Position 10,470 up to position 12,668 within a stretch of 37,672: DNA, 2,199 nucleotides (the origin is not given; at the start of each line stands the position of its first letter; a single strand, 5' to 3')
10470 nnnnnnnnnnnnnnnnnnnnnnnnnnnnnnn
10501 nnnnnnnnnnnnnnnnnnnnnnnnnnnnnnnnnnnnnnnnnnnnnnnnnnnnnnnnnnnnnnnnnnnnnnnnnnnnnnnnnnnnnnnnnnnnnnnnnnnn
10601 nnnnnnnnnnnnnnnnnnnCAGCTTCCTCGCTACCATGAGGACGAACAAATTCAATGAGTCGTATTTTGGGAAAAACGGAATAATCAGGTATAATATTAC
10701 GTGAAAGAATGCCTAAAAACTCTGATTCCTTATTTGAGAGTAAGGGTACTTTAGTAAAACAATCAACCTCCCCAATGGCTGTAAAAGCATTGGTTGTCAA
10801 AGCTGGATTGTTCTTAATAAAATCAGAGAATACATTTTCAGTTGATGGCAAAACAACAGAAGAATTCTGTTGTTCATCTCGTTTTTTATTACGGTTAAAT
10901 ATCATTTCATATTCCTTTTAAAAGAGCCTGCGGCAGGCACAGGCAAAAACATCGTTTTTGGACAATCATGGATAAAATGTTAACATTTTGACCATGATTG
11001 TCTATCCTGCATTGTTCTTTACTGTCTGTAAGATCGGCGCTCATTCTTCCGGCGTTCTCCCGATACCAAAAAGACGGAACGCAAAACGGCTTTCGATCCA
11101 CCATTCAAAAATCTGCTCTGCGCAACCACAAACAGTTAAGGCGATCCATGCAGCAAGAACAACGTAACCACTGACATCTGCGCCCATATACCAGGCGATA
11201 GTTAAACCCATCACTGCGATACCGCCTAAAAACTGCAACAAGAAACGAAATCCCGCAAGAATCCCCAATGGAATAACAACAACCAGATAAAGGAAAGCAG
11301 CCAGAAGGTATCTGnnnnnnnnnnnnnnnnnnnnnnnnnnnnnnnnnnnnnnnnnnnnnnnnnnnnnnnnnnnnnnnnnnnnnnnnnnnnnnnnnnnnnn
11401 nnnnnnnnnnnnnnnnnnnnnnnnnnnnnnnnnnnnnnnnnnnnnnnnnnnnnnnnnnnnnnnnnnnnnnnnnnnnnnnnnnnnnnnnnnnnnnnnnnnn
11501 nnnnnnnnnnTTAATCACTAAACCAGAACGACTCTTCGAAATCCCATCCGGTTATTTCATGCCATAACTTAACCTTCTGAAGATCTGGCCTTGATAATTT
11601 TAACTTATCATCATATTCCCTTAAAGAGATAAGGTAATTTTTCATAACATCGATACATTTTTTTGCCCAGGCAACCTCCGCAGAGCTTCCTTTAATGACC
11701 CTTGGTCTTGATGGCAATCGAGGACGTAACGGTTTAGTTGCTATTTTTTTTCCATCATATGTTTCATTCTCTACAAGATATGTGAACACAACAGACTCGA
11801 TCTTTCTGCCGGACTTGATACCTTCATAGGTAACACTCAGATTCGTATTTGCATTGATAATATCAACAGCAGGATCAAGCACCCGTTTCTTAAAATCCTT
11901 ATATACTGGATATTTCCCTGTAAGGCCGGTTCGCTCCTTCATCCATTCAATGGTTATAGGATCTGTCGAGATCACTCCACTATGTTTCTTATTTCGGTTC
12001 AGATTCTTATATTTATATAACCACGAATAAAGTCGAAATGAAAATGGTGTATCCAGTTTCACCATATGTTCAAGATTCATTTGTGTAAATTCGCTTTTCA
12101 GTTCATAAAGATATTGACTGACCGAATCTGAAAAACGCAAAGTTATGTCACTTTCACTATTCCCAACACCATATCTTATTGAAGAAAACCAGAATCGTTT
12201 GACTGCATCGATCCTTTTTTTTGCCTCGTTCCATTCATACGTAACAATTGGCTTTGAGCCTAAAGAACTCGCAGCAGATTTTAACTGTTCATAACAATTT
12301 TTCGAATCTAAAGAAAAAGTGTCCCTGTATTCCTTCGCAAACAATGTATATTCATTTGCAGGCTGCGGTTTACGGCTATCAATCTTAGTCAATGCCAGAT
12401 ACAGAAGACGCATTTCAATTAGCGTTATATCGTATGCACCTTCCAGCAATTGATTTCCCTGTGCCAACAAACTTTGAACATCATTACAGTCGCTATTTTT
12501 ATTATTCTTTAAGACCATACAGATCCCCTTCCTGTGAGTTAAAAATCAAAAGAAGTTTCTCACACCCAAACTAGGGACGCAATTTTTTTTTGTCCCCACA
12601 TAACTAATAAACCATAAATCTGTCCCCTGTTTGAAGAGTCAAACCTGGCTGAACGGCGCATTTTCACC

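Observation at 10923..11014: Perfect 92-bp inverted repeats 8.4 kb apart, each with a nested palindrome and RP4-like nic motif: candidate dual oriT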

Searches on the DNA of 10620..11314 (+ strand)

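Call 10: search_dna_similar(query=window:10915-11020:+, collection=plasmids, mode=distant, max_rows=60, rows=spread, max_evalue=0.001)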
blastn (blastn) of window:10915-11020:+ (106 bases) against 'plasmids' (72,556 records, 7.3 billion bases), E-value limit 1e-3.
Records with a match: 959; places in all: 1635; records where one place covers at least 80% of the query: 514.
Best place of each record, by identity: >=99% 80; 95-99% 22; 90-95% 355; 80-90% 501; 60-80% 1.
By first word of the organism name: Escherichia 769; Klebsiella 88; Salmonella 62; Shigella 22; Enterobacter 5; Citrobacter 4; Yersinia 3; uncultured 2; Morganella 1; Corynebacterium 1; and 2 more.
By predicted mobility (MOB-suite, as given by PLSDB): conjugative 457; mobilizable 368; non-mobilizable 134.
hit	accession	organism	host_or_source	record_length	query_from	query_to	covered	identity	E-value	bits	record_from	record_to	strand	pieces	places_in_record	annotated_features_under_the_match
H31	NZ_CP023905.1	Escherichia coli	Homo sapiens,rectal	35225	1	106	100%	100.0%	6e-47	192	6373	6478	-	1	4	none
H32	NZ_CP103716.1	Klebsiella pneumoniae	Homo sapiens,blood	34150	1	106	100%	100.0%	6e-47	192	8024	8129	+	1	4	none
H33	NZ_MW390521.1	Escherichia coli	-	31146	1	106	100%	100.0%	6e-47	192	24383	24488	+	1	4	none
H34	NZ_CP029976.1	Escherichia coli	Dog,wound liquid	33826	1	106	100%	99.1%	3e-45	187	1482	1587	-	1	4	none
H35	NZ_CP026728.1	Escherichia coli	Homo sapiens,Purified Isolate,feces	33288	1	106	100%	99.1%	3e-44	184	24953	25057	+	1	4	none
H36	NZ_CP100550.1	Escherichia coli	Gallus gallus domesticus,whole ...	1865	3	106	98%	98.1%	4e-43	179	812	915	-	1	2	none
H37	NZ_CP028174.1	Salmonella enterica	food,turkey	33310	1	106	100%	92.6%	8e-33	146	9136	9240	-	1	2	none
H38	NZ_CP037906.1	Escherichia coli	pig,feces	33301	1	106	100%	92.6%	8e-33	146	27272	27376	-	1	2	none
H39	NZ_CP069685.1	Escherichia coli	Homo sapiens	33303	1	106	100%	92.6%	8e-33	146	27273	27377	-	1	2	none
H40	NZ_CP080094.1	Salmonella enterica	-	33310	1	106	100%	92.6%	8e-33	146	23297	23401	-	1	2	none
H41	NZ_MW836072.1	Escherichia coli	-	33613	1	106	100%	92.6%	8e-33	146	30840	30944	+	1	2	none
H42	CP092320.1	Salmonella enterica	-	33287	1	106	100%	92.6%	8e-33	146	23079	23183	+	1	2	none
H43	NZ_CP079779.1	Escherichia coli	Duck,fresh fecal,fresh fecal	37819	1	106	100%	92.6%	8e-33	146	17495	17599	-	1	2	none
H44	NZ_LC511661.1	Escherichia coli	Homo sapiens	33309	1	106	100%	92.6%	8e-33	146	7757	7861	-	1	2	none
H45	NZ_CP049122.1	Escherichia coli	Homo sapiens,urine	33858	1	106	100%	92.6%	8e-33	146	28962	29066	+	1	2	none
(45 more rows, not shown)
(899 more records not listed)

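Call 48: search_dna_similar(query=window:10620-11314:+, collection=plasmids, mode=near, max_rows=8)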
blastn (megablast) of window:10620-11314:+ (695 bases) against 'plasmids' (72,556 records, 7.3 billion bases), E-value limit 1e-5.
Records with a match: 637; places in all: 1104; records where one place covers at least 80% of the query: 442.
Best place of each record, by identity: >=99% 40; 95-99% 433; 90-95% 18; 80-90% 142; 60-80% 4.
By first word of the organism name: Escherichia 485; Klebsiella 68; Salmonella 62; Shigella 9; Citrobacter 4; Enterobacter 4; uncultured 2; Yersinia 2; Morganella 1.
By predicted mobility (MOB-suite, as given by PLSDB): conjugative 448; non-mobilizable 101; mobilizable 88.
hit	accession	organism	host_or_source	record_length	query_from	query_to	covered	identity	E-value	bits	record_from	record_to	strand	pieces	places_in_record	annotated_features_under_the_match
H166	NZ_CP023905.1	Escherichia coli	Homo sapiens,rectal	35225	1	695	100%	100.0%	0e+0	1284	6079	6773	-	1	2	DUF2726 domain-containing protein | hypothetical protein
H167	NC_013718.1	Citrobacter rodentium ICC168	-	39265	1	695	100%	100.0%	0e+0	1284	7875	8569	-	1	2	DUF2726 domain-containing protein | hypothetical protein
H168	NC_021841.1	Salmonella enterica subsp. enterica serovar Heidelberg str. ...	Homo sapiens,human,stool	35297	1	695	100%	100.0%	0e+0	1284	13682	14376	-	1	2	DUF2726 domain-containing protein | hypothetical protein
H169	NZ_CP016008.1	Escherichia coli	Mus musculus,organism,gut flora of ...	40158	1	695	100%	100.0%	0e+0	1284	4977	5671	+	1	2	DUF2726 domain-containing protein | hypothetical protein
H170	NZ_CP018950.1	Escherichia coli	Homo sapiens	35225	1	695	100%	100.0%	0e+0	1284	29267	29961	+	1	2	DUF2726 domain-containing protein | hypothetical protein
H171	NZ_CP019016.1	Escherichia coli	Homo sapiens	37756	1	695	100%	100.0%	0e+0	1284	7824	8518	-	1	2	DUF2726 domain-containing protein | hypothetical protein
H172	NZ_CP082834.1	Citrobacter rodentium NBRC 105723 = DSM 16636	rodent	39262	1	695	100%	100.0%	0e+0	1284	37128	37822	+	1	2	DUF2726 domain-containing protein | hypothetical protein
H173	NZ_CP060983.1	Escherichia coli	Homo sapiens,sputum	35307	1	695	100%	100.0%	0e+0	1284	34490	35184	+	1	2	DUF2726 domain-containing protein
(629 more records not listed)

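Call 74: search_dna_similar(query=window:10960-11014:+, collection=plasmids, mode=near, rows=spread, max_rows=25)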
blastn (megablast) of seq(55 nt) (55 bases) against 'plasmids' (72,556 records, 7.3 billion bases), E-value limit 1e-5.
Records with a match: 266; places in all: 354; records where one place covers at least 80% of the query: 251.
Best place of each record, by identity: >=99% 104; 95-99% 15; 80-90% 147.
By first word of the organism name: Escherichia 214; Klebsiella 29; Salmonella 9; Shigella 7; Enterobacter 3; Citrobacter 2; Yersinia 1; Morganella 1.
By predicted mobility (MOB-suite, as given by PLSDB): non-mobilizable 92; conjugative 88; mobilizable 86.
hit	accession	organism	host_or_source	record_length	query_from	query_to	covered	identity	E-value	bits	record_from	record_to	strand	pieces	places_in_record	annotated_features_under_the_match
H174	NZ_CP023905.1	Escherichia coli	Homo sapiens,rectal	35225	1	55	100%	100.0%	2e-20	102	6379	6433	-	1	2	none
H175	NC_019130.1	Salmonella enterica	-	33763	1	55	100%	100.0%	2e-20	102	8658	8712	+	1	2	none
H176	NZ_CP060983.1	Escherichia coli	Homo sapiens,sputum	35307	1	55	100%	100.0%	2e-20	102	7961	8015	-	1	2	none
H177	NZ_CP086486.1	Escherichia coli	Homo sapiens,stool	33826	1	55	100%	100.0%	2e-20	102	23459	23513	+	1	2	none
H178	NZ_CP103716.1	Klebsiella pneumoniae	Homo sapiens,blood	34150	1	55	100%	100.0%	2e-20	102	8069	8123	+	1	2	none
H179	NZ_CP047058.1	Escherichia coli NC101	Mus musculus,cell culture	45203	1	55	100%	100.0%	2e-20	102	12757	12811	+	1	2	none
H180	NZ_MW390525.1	Escherichia coli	-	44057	1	55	100%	100.0%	2e-20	102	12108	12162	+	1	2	none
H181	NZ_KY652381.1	Escherichia coli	Culture,Sewage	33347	1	55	100%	100.0%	2e-20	102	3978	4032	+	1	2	none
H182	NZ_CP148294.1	Escherichia coli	Cat,single cell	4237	1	55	100%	100.0%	2e-20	102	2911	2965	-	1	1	hypothetical protein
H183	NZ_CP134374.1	Escherichia coli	Chicken,Brazilian imported chicken meats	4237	1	55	100%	100.0%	2e-20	102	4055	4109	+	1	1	none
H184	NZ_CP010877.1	Escherichia coli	Homo sapiens,sputum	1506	1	55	100%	89.1%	9e-10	68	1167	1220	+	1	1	none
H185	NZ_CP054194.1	Escherichia coli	fish,feces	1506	1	55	100%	89.1%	9e-10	68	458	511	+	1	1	hypothetical protein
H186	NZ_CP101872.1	Escherichia coli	pigeon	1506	1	55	100%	89.1%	9e-10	68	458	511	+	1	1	none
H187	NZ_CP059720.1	Escherichia coli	Paguma larvata,cell culture,feces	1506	1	55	100%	89.1%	9e-10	68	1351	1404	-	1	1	record has no annotation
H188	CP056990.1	Escherichia coli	culture,Pooled pig faecal samples ...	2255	1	55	100%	89.1%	9e-10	68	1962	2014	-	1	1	none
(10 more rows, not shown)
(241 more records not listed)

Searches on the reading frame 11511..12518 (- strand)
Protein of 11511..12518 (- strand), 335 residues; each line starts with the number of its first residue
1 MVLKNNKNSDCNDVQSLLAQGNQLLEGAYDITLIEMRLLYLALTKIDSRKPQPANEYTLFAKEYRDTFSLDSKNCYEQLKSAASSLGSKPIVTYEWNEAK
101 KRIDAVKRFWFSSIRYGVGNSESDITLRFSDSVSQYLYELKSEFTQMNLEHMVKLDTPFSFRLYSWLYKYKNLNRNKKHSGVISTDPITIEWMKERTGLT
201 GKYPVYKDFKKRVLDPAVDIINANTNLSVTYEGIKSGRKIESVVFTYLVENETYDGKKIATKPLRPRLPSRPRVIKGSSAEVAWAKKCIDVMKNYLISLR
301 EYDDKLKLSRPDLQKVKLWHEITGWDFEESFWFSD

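Call 23: search_protein_families(proteins=[window:11511-12518:-], library=ncbifam, max_evalue=0.01)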
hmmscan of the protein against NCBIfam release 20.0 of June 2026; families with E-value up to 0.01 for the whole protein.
window:11511-12518:- (335 aa): 2 families
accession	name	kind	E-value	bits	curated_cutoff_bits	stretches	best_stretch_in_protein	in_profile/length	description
NF038290.1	repM_Acin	exception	7.6e-37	127.3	250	1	17-251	2-227/304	replication initiation protein RepM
NF010305.0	PRK13742.1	equivalog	1.3e-29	103.3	342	1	14-247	14-242/251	replication initiation protein RepE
